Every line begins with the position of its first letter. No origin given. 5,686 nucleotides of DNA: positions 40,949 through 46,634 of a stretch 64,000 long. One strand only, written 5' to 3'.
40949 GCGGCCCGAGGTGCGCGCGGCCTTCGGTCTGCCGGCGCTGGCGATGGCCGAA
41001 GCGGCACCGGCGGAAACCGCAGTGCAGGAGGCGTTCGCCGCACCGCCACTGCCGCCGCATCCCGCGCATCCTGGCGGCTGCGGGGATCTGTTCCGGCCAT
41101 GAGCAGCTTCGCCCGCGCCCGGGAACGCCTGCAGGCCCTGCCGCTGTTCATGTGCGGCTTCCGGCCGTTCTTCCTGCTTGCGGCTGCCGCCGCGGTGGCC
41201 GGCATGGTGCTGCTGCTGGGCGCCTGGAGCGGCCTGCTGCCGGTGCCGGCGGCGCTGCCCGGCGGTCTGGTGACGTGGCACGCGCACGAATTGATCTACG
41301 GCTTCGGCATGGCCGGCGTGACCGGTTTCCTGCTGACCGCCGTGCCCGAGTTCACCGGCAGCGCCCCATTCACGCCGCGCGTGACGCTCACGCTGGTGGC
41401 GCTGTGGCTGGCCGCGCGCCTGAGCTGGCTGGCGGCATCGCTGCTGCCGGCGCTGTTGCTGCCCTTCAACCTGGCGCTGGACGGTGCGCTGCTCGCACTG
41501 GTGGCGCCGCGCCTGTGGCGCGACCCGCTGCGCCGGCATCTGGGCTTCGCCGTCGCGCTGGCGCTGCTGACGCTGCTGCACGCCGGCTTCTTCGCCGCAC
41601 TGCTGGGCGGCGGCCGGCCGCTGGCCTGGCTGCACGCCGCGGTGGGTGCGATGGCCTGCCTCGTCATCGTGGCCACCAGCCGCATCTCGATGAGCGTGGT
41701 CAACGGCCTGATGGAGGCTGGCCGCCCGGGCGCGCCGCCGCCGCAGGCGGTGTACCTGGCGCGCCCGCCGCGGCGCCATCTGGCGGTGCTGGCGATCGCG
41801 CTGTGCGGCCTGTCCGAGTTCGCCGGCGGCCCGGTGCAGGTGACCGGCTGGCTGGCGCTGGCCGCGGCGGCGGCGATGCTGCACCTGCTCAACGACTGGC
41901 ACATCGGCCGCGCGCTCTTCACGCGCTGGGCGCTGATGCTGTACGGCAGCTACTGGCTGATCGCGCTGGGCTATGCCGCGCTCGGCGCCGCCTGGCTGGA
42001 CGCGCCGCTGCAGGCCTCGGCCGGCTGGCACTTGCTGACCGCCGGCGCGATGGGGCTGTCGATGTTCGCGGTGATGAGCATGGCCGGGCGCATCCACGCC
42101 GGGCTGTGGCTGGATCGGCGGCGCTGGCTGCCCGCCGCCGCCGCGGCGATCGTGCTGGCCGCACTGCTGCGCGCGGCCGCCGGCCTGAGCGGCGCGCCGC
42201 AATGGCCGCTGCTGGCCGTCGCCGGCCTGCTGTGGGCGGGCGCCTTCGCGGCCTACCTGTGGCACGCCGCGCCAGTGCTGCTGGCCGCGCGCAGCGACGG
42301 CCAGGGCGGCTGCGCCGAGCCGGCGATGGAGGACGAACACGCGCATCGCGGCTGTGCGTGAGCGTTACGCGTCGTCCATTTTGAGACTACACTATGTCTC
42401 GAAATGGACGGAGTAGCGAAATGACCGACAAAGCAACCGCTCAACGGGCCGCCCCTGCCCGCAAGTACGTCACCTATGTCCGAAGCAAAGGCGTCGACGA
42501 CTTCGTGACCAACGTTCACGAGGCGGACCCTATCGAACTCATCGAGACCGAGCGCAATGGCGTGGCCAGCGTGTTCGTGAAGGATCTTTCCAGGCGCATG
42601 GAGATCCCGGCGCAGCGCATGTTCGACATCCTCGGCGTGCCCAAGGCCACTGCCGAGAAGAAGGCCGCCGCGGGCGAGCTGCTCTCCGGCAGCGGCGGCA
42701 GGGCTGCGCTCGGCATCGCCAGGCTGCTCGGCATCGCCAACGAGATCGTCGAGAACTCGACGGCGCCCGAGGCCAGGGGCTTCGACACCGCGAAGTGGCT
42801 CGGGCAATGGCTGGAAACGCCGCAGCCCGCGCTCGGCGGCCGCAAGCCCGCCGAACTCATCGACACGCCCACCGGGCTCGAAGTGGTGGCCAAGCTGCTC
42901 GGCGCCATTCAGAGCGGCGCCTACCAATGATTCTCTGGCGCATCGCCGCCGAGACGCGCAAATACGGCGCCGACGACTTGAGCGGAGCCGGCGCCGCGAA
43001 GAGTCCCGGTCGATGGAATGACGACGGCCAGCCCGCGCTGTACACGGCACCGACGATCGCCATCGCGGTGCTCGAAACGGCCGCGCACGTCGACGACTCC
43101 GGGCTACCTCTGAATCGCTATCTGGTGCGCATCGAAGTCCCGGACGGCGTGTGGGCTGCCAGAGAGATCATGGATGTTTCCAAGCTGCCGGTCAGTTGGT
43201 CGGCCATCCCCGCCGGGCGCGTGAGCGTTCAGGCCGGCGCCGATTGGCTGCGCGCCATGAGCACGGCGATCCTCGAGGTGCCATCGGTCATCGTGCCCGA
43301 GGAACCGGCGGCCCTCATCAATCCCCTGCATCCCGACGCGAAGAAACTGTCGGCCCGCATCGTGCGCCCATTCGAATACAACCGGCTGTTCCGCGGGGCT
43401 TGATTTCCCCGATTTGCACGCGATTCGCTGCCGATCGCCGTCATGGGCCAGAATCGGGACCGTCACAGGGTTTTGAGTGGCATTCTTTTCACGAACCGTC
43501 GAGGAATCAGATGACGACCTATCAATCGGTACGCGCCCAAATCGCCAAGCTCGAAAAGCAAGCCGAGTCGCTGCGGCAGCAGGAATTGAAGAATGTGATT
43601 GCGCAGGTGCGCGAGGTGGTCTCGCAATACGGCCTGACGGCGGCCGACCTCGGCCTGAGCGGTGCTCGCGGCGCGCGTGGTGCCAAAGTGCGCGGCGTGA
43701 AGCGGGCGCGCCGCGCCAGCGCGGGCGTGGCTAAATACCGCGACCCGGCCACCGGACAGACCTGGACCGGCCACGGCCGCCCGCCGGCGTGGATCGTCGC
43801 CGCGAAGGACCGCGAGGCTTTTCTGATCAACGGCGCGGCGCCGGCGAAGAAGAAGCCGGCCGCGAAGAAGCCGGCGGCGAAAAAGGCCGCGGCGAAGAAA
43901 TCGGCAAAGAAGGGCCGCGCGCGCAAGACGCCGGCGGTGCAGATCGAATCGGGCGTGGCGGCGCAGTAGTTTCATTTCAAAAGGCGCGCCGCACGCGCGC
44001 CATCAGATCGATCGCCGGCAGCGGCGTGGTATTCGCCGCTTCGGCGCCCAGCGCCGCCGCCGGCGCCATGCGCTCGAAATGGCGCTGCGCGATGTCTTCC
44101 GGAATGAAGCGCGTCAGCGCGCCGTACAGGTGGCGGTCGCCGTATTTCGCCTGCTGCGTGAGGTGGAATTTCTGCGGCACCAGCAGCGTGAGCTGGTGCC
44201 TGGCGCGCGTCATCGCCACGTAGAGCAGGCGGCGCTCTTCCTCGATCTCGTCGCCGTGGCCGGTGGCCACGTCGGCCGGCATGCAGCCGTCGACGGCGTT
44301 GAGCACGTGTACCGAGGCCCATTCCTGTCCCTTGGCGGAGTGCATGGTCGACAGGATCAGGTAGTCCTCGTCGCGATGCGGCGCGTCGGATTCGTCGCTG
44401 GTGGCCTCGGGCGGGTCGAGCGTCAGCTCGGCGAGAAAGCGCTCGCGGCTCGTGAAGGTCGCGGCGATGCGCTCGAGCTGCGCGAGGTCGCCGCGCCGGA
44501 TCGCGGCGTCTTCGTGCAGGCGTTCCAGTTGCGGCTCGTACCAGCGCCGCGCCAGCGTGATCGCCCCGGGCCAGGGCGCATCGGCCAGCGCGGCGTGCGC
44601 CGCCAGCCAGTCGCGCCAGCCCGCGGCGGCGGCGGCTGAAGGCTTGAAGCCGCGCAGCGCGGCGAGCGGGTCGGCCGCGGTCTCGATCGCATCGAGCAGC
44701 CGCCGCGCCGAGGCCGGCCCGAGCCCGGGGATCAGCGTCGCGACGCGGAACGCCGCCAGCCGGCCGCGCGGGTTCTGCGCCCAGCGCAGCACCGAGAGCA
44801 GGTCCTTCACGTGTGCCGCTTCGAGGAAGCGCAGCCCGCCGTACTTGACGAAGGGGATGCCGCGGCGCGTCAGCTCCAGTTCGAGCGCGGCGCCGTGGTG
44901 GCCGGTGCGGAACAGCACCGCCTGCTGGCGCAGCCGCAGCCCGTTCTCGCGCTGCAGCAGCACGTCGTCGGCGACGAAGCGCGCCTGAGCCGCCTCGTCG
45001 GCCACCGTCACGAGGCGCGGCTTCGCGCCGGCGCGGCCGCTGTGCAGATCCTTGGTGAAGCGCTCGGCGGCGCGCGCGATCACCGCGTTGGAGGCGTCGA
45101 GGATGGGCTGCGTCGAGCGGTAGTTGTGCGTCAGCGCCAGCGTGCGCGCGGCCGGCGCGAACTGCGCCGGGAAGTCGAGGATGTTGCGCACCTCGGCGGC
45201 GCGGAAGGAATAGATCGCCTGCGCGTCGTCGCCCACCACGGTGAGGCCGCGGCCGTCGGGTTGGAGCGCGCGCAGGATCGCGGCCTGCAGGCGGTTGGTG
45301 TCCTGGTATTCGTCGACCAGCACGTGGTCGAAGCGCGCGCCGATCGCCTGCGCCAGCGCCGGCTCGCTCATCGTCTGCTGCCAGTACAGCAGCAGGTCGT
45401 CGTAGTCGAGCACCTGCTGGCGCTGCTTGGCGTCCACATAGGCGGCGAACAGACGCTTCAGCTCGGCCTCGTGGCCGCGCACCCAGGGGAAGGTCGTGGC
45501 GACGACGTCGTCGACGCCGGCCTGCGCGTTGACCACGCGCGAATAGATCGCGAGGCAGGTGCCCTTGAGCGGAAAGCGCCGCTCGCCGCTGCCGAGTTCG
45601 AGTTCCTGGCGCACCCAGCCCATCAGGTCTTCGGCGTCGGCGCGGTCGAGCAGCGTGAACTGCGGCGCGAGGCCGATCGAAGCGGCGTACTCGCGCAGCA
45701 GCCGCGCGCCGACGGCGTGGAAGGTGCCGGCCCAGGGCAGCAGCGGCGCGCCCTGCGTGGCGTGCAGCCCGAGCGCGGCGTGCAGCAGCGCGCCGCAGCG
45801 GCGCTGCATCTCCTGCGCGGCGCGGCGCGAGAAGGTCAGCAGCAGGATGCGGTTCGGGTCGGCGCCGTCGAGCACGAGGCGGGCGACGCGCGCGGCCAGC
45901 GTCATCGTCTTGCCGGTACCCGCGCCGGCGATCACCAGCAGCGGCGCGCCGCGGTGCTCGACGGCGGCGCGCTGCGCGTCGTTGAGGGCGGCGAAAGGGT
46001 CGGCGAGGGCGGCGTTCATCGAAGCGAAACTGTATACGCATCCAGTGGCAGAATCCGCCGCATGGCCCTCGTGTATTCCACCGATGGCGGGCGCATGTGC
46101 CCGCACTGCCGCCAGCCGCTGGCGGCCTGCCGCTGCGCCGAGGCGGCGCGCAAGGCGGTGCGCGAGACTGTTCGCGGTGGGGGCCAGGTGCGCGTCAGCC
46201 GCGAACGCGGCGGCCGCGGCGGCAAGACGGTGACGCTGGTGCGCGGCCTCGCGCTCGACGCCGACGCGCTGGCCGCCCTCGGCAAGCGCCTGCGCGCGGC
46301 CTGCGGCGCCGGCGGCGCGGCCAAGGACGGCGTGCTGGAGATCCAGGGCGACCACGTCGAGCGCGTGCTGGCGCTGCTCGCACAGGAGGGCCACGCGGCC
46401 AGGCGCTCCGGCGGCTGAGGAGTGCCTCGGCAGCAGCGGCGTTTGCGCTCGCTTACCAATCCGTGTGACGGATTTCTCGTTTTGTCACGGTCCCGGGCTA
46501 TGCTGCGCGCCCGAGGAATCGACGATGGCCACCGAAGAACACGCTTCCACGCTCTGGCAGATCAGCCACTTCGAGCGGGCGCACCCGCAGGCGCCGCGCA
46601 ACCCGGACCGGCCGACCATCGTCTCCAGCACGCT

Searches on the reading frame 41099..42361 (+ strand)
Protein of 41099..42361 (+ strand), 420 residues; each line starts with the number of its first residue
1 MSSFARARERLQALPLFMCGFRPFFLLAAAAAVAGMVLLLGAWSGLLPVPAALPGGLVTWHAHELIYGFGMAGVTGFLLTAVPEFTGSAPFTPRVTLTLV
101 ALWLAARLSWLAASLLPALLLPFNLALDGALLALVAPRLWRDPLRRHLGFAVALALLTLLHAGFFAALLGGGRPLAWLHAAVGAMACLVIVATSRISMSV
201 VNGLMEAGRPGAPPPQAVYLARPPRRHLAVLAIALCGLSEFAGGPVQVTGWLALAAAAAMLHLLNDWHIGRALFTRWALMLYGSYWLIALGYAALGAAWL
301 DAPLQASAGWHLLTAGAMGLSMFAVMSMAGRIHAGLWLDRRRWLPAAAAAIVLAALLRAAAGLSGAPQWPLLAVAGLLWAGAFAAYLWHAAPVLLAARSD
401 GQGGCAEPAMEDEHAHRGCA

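Call 10: search_protein_families(library=pfam, proteins=[window:41099-42361:+], max_evalue=0.001)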
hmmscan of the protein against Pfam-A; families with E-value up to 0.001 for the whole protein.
window:41099-42361:+ (420 aa): 1 family
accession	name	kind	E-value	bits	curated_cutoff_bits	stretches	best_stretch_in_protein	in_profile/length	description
PF05940.17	NnrS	-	6.6e-78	263.1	28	1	15-398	1-371/371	NnrS protein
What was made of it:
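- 41099..42361 (+): NnrS-family membrane protein, the last gene of the unit. A terminator-like hairpin lies at 42354-42372. Pfam NnrS, 263 bits (call 10).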

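Call 23: search_protein_families(library=ncbifam, proteins=[window:41099-42361:+], max_evalue=0.01)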
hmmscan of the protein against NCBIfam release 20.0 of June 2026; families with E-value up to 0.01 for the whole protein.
window:41099-42361:+ (420 aa): 0 families

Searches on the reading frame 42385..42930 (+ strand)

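Call 11: search_protein_families(library=pfam, proteins=[window:42385-42930:+], max_evalue=0.001)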
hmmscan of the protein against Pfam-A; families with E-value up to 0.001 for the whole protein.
window:42385-42930:+ (181 aa): 2 families
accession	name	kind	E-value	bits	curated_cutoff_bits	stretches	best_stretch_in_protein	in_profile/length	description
PF09722.15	Xre_MbcA_ParS_C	-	4.7e-14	52.5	24.5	1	133-178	6-51/51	Antitoxin Xre/MbcA/ParS C-terminal toxin-binding domain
PF20432.4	Xre-like-HTH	-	1.1e-05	26.1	25.8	1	51-102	1-52/63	Antitoxin Xre-like helix-turn-helix domain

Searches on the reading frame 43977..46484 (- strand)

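Call 11: search_protein_families(library=pfam, proteins=[window:43977-46484:-], max_evalue=0.001)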
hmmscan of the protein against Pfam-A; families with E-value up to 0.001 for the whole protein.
window:43977-46484:- (835 aa): 5 families
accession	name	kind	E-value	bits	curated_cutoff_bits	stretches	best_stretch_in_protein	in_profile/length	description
PF00580.27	UvrD-helicase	-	4.6e-61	207.3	23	1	167-442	1-270/271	UvrD/REP helicase N-terminal domain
PF13361.12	UvrD_C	-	4e-38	132.2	25.6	2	450-598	2-152/350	UvrD-like helicase C-terminal domain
PF13245.12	AAA_19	-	1.7e-21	77.3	25.1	1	171-428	1-134/134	AAA domain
PF13538.12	UvrD_C_2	-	1.7e-09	37.8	27.4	1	711-767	4-51/52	UvrD-like helicase C-terminal domain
PF13604.12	AAA_30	-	2.1e-06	28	27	1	167-232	2-68/191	AAA domain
